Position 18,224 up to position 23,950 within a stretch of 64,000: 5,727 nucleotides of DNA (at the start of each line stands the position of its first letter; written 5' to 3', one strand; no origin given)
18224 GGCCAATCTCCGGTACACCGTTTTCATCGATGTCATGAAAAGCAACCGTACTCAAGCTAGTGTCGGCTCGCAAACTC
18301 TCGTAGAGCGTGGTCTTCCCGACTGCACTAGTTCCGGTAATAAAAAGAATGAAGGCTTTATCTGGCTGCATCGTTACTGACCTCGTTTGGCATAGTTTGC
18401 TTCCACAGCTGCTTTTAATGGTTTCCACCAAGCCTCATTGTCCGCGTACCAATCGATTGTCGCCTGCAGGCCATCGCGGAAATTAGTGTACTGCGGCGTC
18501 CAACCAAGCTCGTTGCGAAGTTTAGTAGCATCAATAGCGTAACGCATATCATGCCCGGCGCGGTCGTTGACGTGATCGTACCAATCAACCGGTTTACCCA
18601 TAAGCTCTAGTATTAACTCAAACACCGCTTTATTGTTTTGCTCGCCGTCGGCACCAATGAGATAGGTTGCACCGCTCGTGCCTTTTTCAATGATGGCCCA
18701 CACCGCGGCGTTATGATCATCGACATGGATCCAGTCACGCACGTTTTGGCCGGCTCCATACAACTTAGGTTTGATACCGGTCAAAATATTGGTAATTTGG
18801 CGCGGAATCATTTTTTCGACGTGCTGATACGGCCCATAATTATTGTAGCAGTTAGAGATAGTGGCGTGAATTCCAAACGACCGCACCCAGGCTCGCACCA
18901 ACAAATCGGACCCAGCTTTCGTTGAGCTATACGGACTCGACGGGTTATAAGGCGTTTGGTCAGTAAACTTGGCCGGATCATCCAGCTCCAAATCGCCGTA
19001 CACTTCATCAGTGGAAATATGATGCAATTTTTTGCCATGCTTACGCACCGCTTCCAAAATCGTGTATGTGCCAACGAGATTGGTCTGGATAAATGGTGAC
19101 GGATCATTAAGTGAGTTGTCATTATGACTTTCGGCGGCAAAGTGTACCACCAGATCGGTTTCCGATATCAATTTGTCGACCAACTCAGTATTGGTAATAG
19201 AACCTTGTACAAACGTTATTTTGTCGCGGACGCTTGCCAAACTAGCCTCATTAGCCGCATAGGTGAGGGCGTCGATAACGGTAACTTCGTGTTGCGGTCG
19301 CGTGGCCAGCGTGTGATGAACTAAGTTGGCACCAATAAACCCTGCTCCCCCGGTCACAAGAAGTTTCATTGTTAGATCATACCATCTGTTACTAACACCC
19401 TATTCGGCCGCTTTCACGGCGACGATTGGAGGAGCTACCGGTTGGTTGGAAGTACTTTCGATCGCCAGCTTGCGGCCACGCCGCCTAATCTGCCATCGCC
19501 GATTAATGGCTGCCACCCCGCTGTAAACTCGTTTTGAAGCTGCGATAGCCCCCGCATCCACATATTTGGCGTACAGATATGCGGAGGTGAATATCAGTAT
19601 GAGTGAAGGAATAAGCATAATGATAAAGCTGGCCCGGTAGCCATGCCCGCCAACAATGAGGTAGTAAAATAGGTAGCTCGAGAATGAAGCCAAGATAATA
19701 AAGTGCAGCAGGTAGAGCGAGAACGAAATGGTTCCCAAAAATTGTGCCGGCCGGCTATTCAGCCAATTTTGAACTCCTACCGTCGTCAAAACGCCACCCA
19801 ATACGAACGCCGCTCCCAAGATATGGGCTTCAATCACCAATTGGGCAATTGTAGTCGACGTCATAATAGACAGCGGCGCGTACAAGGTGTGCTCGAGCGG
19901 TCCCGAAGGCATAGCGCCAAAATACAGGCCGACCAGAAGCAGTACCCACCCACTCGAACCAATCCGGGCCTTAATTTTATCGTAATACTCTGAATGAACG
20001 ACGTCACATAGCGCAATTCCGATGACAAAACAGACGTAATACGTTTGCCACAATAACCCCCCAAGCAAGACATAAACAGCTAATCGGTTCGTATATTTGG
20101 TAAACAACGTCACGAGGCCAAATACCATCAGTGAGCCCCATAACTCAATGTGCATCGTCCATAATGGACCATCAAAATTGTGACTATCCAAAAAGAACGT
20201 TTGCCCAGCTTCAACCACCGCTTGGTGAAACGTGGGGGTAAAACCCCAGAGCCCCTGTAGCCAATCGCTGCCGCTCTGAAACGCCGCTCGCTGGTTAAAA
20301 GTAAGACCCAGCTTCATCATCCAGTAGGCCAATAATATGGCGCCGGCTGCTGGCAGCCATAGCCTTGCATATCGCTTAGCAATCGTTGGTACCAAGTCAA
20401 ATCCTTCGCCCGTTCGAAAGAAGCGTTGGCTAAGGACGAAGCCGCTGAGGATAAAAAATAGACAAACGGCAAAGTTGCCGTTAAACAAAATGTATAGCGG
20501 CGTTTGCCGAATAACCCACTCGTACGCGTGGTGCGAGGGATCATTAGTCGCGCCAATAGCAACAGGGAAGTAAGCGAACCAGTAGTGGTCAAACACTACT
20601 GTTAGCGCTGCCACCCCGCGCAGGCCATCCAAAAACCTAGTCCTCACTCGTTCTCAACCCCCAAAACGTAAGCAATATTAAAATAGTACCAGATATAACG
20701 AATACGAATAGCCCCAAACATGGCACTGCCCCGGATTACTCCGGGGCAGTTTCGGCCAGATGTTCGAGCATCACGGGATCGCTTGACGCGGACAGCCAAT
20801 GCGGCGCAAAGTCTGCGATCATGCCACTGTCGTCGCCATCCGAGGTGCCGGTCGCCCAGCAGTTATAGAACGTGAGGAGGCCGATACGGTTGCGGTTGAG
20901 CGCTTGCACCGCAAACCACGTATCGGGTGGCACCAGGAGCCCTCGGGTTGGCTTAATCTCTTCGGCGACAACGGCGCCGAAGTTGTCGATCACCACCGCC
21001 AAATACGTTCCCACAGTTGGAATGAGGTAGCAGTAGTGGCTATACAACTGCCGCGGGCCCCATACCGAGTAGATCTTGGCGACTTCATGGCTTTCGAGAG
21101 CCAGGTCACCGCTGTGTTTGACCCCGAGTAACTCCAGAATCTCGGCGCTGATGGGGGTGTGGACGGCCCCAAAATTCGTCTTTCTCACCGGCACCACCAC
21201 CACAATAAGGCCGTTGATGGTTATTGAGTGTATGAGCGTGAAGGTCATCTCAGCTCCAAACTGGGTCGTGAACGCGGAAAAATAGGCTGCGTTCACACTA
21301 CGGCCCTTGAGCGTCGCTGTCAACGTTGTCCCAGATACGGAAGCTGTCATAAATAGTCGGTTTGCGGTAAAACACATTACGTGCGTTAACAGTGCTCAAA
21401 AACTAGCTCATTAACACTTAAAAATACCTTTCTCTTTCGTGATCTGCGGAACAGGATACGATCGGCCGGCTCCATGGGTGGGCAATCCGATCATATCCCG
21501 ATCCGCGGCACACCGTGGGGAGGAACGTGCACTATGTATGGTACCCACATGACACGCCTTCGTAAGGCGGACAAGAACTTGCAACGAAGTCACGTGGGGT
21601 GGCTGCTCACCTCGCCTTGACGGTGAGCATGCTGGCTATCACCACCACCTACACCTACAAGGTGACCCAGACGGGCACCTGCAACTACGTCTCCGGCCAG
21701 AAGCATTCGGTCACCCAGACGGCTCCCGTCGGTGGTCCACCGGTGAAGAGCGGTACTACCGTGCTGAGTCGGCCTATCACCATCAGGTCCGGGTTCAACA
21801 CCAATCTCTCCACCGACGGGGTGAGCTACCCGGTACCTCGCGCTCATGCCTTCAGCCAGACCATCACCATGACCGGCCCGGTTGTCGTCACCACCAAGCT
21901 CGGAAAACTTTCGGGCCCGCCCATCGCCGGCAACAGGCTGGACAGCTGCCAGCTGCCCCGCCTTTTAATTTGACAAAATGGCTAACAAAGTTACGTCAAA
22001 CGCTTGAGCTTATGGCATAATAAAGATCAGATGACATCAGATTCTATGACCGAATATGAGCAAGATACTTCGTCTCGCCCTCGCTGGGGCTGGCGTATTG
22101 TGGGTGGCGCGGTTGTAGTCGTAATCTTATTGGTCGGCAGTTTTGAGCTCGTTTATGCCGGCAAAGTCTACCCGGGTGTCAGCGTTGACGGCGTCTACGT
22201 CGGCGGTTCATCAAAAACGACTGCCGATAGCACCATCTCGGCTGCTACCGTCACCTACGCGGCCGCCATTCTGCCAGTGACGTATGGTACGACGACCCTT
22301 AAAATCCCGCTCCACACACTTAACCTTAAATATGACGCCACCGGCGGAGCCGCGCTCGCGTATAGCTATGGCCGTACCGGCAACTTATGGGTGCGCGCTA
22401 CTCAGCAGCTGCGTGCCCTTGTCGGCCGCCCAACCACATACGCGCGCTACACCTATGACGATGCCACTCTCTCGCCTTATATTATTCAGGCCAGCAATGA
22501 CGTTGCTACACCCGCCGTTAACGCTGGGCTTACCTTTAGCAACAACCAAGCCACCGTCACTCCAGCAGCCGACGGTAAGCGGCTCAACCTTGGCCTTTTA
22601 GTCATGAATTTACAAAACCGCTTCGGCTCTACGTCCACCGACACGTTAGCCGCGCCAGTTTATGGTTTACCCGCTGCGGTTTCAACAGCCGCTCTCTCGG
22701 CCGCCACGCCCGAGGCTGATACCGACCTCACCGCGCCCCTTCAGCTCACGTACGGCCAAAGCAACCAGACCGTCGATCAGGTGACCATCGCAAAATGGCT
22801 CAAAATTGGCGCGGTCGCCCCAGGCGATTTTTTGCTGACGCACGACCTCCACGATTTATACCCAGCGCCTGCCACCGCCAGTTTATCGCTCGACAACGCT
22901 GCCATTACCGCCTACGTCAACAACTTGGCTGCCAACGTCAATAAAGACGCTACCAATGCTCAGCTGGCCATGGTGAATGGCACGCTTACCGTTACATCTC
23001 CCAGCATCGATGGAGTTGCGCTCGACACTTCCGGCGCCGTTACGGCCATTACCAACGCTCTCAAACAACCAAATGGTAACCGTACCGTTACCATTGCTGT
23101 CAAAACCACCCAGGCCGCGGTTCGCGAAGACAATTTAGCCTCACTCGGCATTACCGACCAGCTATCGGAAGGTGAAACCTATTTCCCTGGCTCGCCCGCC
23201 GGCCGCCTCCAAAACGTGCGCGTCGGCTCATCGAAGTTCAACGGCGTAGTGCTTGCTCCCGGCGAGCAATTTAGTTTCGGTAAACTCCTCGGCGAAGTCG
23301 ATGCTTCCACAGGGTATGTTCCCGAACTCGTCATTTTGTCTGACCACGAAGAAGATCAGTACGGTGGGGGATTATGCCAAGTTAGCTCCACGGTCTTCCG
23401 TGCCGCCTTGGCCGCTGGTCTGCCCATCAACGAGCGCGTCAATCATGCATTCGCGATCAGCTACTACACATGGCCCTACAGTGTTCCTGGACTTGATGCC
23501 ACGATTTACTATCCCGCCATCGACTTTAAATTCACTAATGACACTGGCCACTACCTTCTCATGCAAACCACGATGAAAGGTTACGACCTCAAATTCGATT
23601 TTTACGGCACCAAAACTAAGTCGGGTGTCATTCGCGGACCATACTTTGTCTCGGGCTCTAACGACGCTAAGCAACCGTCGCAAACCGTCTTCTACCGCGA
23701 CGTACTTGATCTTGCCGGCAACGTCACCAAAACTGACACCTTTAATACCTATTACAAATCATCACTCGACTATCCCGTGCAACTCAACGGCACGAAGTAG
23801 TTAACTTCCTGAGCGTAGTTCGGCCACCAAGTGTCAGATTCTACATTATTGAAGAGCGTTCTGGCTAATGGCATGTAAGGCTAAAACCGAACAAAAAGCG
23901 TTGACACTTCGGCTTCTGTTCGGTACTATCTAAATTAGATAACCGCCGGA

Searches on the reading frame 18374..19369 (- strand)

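Call 32: search_protein_families(library=pfam, proteins=[window:18374-19369:-], max_evalue=0.001)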
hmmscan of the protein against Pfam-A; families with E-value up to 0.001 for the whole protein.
window:18374-19369:- (331 aa): 8 families
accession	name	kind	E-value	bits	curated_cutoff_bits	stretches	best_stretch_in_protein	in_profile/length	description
PF16363.11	GDP_Man_Dehyd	-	1.6e-72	245.2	27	1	4-302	1-330/332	GDP-mannose 4,6 dehydratase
PF01370.27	Epimerase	-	4.6e-63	213.3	20.9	1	4-239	2-240/240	NAD dependent epimerase/dehydratase family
PF01073.25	3Beta_HSD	-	4e-16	59.3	22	1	4-160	1-159/280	3-beta hydroxysteroid dehydrogenase/isomerase family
PF04321.23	RmlD_sub_bind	-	5.8e-13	49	27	1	1-167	1-145/287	RmlD substrate binding domain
PF07993.18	NAD_binding_4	-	1.4e-12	47.8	20.1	1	5-171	1-201/258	Male sterility protein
PF02719.21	Polysacc_synt_2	-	3.6e-11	43.2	20.2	1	3-122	1-130/293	Polysaccharide biosynthesis protein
PF13460.12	NAD_binding_10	-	1e-06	29.2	27.2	1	7-114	1-91/184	NAD(P)H-binding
PF03435.24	Sacchrp_dh_NADP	-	0.00032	21.5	25.1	1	8-80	5-78/129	Saccharopine dehydrogenase NADP binding domain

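Call 33: search_protein_families(library=ncbifam, proteins=[window:18374-19369:-], max_evalue=0.001)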
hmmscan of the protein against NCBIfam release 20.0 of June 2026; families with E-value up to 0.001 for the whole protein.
window:18374-19369:- (331 aa): 30 families (the best 25 are shown)
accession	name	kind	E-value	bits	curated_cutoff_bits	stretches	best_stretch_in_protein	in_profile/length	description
TIGR01181.1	dTDP_gluc_dehyt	equivalog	6.5e-138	459.2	365.1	1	2-318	1-321/321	dTDP-glucose 4,6-dehydratase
NF007582.0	PRK10217.1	equivalog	1e-94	317.5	698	1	2-319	3-342/355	dTDP-glucose 4,6-dehydratase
NF007490.0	PRK10084.1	subfamily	3e-93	312.7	649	1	1-321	1-347/361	dTDP-glucose 4,6-dehydratase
TIGR04180.1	EDH_00030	hypoth_equivalog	3.3e-38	131.4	475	1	4-294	2-296/297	NAD-dependent 4,6-dehydratase LegB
TIGR01179.1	galE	equivalog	2.5e-33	115.3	262.3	1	2-311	1-328/332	UDP-glucose 4-epimerase GalE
TIGR02197.1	heptose_epim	equivalog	3.7e-22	78.9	274.6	1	3-309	1-314/316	ADP-glyceromanno-heptose 6-epimerase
TIGR02622.1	CDP_4_6_dhtase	equivalog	5.4e-21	75.1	278.45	1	2-310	6-332/352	CDP-glucose 4,6-dehydratase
TIGR01472.1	gmd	equivalog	1.4e-20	73.8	415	1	50-273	55-284/342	GDP-mannose 4,6-dehydratase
NF043036.1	ErythonDh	equivalog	3.9e-19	69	325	1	1-163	1-165/321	D-erythronate dehydrogenase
NF007956.0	PRK10675.1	subfamily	4.8e-19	68.7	394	2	1-151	1-153/338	UDP-glucose 4-epimerase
TIGR03466.1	HpnA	hypoth_equivalog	3.7e-16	58.9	367.65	1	1-260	1-249/327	hopanoid-associated sugar epimerase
NF042422.1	oxyalk_red_OleD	equivalog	5.4e-15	55.6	580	1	1-309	1-301/329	2-alkyl-3-oxoalkanoate reductase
NF008872.0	PRK11908.1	equivalog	8.9e-15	54.6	294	1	1-258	2-269/349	bifunctional UDP-4-keto-pentose/UDP-xylose synthase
NF011728.1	PRK15181.1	equivalog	1.3e-14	54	760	1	3-312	18-341/348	Vi polysaccharide biosynthesis UDP-N-acetylglucosaminuronic acid C-4 epimerase TviC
NF052578.1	StrlDmthSdmBMthl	equivalog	9.8e-13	48.5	600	1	1-260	1-248/328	sterol demethylase protein SdmB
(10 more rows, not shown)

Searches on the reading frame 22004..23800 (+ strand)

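Call 32: search_protein_families(library=pfam, proteins=[window:22004-23800:+], max_evalue=0.001)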
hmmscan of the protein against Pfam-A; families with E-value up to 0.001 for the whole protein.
window:22004-23800:+ (598 aa): 2 families
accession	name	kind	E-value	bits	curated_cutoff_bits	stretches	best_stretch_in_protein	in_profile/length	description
PF04294.18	VanW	-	2.5e-39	134.2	27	1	401-534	2-130/130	VanW like protein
PF12229.13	PG_binding_4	-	4.3e-23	82.1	22.1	2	100-206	2-107/117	Putative peptidoglycan binding domain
